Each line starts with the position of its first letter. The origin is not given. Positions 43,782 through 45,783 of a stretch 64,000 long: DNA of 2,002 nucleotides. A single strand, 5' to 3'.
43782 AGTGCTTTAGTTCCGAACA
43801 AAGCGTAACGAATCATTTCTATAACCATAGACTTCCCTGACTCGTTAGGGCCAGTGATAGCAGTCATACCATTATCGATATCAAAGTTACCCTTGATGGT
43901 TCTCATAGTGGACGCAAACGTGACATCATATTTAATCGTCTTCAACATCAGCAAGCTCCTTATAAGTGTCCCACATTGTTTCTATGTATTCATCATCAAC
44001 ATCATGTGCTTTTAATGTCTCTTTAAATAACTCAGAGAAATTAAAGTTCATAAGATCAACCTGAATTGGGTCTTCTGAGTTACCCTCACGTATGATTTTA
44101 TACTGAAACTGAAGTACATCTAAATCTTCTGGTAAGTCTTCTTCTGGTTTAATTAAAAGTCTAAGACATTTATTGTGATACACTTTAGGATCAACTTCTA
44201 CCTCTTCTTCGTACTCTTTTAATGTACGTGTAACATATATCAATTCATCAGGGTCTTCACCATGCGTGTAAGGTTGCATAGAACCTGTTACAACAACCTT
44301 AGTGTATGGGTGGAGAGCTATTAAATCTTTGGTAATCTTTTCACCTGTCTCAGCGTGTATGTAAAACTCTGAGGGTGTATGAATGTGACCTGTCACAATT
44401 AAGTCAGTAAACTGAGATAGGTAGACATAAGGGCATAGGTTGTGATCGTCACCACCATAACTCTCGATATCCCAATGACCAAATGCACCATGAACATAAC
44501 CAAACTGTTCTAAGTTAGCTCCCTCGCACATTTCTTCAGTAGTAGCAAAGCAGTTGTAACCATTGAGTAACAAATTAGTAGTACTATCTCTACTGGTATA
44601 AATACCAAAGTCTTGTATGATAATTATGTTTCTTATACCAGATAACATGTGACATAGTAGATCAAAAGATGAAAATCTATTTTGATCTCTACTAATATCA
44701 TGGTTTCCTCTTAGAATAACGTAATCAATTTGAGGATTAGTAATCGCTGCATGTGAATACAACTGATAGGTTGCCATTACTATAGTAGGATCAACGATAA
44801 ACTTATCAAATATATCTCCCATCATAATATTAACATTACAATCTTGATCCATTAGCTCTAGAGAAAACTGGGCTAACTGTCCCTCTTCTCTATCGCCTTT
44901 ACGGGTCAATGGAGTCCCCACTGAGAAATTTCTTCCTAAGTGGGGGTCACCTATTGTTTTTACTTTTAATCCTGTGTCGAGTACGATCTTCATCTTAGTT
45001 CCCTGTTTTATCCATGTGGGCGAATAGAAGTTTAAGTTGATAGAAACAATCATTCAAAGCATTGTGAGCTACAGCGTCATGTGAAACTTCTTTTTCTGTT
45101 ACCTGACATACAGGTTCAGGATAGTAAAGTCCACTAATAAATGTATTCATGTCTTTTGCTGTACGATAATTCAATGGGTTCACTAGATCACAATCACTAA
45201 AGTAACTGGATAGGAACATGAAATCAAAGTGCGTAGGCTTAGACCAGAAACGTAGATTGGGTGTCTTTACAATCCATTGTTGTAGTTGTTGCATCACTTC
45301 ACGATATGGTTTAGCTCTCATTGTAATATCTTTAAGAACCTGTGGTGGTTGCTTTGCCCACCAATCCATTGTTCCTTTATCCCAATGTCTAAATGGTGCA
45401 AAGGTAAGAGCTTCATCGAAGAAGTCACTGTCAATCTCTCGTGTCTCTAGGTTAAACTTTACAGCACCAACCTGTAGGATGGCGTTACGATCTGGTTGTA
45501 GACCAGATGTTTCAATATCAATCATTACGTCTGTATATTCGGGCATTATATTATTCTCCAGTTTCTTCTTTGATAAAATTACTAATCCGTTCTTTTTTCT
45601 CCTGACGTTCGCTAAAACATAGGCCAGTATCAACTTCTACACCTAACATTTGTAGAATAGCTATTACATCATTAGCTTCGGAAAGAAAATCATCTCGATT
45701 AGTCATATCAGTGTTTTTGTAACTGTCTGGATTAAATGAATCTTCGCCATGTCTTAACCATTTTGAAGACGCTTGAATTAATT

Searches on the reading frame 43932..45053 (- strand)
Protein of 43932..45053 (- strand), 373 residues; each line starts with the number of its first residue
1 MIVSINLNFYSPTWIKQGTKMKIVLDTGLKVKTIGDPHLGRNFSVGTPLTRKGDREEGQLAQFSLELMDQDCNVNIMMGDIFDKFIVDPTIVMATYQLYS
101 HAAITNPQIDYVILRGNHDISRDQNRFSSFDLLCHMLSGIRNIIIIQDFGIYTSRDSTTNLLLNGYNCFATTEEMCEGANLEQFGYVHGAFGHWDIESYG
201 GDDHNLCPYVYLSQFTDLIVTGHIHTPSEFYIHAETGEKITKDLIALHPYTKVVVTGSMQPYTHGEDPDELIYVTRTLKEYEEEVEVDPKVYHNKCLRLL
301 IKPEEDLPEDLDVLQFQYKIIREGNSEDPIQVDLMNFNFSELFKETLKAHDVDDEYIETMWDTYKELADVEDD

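Call 91: search_protein_families(library=phrogs, proteins=[window:43932-45053:-], max_evalue=0.00001)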
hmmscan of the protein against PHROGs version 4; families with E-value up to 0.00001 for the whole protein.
window:43932-45053:- (373 aa): 1 family
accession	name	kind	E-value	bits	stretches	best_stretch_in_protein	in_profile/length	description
phrog_100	-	DNA, RNA and nucleotide metabolism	5.6e-15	55.8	1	27-351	27-316/989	SbcD-like subunit of palindrome specific endonuclease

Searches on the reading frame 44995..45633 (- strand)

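Call 91: search_protein_families(library=phrogs, proteins=[window:44995-45633:-], max_evalue=0.00001)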
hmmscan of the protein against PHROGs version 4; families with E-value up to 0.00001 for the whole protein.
window:44995-45633:- (212 aa): 5 families
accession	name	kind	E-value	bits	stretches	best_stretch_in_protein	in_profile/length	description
phrog_255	-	DNA, RNA and nucleotide metabolism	1.8e-33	117.2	1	22-203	169-355/436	exonuclease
phrog_14078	-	unknown function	6.9e-11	43.1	1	35-203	83-250/264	-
phrog_20376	-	DNA, RNA and nucleotide metabolism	2.3e-09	37.5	1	35-208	349-521/530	exonuclease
phrog_192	-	DNA, RNA and nucleotide metabolism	3.8e-09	37.3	1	24-206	97-270/397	DNA polymerase exonuclease subunit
phrog_2082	-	DNA, RNA and nucleotide metabolism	1.9e-07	30.7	1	33-208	640-814/823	exonuclease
